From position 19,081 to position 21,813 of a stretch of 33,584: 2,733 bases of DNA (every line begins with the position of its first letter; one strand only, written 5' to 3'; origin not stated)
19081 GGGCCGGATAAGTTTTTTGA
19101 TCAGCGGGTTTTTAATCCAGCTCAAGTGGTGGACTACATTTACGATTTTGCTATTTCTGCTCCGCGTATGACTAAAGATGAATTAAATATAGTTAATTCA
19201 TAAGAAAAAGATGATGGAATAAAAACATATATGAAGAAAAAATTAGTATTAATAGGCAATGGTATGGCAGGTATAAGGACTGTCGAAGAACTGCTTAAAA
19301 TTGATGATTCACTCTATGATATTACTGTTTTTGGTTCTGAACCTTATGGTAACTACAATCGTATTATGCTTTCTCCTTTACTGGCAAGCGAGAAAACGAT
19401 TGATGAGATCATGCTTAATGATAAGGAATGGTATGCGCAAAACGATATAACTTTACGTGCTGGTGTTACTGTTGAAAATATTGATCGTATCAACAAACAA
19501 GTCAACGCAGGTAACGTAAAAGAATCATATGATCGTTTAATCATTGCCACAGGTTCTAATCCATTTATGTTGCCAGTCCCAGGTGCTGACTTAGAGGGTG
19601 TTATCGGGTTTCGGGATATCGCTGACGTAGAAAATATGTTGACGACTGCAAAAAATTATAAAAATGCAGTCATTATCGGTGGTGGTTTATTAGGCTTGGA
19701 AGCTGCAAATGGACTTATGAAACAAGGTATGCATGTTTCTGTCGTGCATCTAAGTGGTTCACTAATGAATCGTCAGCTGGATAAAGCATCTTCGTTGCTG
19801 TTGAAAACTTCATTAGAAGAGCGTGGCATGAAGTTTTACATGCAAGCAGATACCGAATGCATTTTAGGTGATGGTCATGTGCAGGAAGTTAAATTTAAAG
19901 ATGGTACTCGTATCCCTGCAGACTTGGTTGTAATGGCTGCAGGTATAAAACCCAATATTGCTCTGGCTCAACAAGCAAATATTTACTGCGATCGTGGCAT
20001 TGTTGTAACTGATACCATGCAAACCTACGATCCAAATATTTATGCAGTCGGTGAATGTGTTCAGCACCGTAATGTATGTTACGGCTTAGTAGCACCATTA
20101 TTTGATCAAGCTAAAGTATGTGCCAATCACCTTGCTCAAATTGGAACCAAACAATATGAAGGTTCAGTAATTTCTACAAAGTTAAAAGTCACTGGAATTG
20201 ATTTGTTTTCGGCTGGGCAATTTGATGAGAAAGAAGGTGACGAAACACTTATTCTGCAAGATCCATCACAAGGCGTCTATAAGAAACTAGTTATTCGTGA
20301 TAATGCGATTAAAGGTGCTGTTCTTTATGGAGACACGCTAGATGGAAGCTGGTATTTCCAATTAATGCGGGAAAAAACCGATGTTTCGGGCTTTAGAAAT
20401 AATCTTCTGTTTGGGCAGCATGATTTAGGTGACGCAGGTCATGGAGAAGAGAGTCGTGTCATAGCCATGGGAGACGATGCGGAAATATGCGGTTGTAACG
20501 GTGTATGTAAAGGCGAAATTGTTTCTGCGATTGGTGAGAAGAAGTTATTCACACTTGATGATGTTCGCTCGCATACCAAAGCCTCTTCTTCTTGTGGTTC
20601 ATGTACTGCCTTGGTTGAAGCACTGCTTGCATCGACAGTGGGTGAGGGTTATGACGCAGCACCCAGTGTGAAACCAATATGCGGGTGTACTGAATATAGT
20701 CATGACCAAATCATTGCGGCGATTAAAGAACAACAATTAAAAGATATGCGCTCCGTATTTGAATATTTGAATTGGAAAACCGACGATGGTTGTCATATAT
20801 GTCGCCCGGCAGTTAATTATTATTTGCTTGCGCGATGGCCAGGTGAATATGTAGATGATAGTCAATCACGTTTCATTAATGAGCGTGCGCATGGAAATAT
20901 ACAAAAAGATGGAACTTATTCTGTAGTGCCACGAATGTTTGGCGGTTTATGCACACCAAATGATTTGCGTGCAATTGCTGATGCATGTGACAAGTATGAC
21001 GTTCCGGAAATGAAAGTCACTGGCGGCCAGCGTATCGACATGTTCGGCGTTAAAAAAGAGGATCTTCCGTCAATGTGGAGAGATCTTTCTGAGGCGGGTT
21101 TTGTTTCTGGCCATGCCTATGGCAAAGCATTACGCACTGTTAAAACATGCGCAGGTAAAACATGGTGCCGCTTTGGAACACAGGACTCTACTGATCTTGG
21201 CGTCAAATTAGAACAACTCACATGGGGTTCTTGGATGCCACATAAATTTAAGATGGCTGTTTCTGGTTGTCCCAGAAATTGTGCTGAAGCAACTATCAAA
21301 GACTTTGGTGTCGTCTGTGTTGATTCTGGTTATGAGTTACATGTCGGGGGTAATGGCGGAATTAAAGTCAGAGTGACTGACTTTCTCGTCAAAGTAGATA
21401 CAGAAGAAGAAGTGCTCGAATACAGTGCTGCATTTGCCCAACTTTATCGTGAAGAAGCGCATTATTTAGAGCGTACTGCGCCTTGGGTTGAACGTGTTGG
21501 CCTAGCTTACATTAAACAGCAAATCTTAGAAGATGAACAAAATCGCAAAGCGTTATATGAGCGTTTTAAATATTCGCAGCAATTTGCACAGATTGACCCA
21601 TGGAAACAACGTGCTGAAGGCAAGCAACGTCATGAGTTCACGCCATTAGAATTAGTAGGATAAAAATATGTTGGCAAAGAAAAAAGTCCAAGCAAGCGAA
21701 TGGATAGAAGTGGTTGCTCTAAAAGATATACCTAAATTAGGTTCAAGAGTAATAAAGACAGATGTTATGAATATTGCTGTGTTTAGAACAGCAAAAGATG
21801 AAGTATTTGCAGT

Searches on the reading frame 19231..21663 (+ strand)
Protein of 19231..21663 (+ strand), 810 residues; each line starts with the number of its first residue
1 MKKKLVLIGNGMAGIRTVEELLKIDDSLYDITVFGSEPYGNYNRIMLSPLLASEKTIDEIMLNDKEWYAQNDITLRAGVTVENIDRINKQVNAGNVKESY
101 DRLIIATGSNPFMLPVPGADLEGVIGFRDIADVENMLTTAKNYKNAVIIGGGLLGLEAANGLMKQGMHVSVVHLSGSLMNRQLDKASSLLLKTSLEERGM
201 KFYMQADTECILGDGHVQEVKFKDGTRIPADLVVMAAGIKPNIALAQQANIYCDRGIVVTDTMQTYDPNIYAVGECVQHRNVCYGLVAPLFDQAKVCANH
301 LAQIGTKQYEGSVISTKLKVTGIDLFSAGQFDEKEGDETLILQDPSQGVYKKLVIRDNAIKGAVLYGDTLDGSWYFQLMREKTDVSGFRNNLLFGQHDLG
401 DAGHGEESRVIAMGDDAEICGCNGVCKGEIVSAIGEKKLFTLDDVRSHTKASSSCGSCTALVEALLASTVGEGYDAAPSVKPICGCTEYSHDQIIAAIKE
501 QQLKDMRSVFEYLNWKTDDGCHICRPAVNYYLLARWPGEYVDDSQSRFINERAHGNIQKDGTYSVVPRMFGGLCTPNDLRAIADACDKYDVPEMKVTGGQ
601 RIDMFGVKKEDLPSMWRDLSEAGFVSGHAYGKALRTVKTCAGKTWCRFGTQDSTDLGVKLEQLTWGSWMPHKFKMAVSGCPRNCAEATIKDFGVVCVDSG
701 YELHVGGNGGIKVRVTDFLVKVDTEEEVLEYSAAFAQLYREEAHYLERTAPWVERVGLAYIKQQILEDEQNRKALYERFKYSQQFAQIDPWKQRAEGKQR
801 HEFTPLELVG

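Call 3: search_protein_families(library=pfam, proteins=[window:19231-21663:+], max_evalue=0.01)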
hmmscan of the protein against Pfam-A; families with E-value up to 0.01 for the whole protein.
window:19231-21663:+ (810 aa): 9 families
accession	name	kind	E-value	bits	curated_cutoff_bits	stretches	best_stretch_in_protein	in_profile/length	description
PF07992.20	Pyr_redox_2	-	9.9e-55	186.4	26.1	1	4-278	2-278/291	Pyridine nucleotide-disulphide oxidoreductase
PF01077.27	NIR_SIR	-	1e-32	113.2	27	1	631-769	2-154/158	Nitrite and sulphite reductase 4Fe-4S domain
PF04324.20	Fer2_BFD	-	2.5e-27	95.4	26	2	419-467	2-49/50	BFD-like [2Fe-2S] binding domain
PF18267.7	Rubredoxin_C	-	2.6e-19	69.4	25.9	1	315-383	2-70/70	Rubredoxin NAD+ reductase C-terminal domain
PF03460.22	NIR_SIR_ferr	-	1.6e-14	53.8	24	1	558-621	3-68/69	Nitrite/Sulfite reductase ferredoxin-like half domain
PF00070.33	Pyr_redox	-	2.2e-14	54.2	22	1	146-225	2-82/82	Pyridine nucleotide-disulphide oxidoreductase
PF13738.12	Pyr_redox_3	-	6.2e-13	49.1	30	1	67-274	90-305/305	Pyridine nucleotide-disulphide oxidoreductase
PF13241.12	NAD_binding_7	-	0.001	20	22.1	0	143-176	7-40/104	Putative NAD(P)-binding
PF01266.30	DAO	-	0.0021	18.1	27.9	0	192-258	156-228/353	FAD dependent oxidoreductase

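Call 4: search_protein_families(library=ncbifam, proteins=[window:19231-21663:+], max_evalue=0.01)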
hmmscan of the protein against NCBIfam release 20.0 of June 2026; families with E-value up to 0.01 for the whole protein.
window:19231-21663:+ (810 aa): 77 families (the best 25 are shown)
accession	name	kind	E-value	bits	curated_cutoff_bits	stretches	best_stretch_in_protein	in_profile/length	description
TIGR02374.1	nitri_red_nirB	equivalog_domain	4.9e-281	934.7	578.35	1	5-795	1-791/794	nitrite reductase large subunit NirB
NF011565.0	PRK14989.1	subfamily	1.5e-175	585.6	883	1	2-771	3-774/847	nitrite reductase large subunit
NF045765.1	PhenlGlyoxDHPadH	equivalog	1.6e-53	182.1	475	1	4-393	4-400/416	NADH-dependent phenylglyoxylate dehydrogenase subunit epsilon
NF003437.0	PRK04965.1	equivalog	4.9e-51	173.9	392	1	1-380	1-373/378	NADH:flavorubredoxin reductase NorW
NF042949.2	3PPDioc_HcaD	equivalog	1.4e-43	149.1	450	1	3-281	2-280/386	3-phenylpropionate/cinnamic acid dioxygenase ferredoxin--NAD(+) reductase subunit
NF041682.1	ant_diox_AndAa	equivalog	1.4e-42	145.8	650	1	3-283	4-285/406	anthranilate 1,2-dioxygenase system ferredoxin--NAD(+) reductase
TIGR03385.1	CoA_CoA_reduc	equivalog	1.1e-37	129.9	578.8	1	4-315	1-326/439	CoA-disulfide reductase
NF007123.0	PRK09564.1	equivalog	9.3e-35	120.2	458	1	4-333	2-345/444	CoA-disulfide reductase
NF007286.0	PRK09754.1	equivalog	1.9e-34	119.1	447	1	3-281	4-281/400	phenylpropionate dioxygenase ferredoxin reductase subunit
NF046103.1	NOXase_Strep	equivalog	1.2e-33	116.7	600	1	4-277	1-281/442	H2O-forming NADH oxidase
TIGR01350.1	lipoamide_DH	equivalog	5.9e-27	94.5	408.8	1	90-306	122-334/461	dihydrolipoyl dehydrogenase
NF004943.0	PRK06292.2-1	equivalog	2.3e-24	86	432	1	68-276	98-307/456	dihydrolipoyl dehydrogenase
NF010037.0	PRK13512.1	equivalog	9.8e-24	84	394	1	3-313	2-321/438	CoA-disulfide reductase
TIGR02053.1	MerA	equivalog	9.9e-24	84.1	454.45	1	90-281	120-312/465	mercury(II) reductase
NF045599.1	bili_reduct_long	exception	7.8e-20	70.7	750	1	2-251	381-611/641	bilirubin reductase, long form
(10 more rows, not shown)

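Call 81: list_cluster_members(proteins=[window:19231-21663:+, window:3101-5323:+, window:13001-15010:-, window:11582-12991:-])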
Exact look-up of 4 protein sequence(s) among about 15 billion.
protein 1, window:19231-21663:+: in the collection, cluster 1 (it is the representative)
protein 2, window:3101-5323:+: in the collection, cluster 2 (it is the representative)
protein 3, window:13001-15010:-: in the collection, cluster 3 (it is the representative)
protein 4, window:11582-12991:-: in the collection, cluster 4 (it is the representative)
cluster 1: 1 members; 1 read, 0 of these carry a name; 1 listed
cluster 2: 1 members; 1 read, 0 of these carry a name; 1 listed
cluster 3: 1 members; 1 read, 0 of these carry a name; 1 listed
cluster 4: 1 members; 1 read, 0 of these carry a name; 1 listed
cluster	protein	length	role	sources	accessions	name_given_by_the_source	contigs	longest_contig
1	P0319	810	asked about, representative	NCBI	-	-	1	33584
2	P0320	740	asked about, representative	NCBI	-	-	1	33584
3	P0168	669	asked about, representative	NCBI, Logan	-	-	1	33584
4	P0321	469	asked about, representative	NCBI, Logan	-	-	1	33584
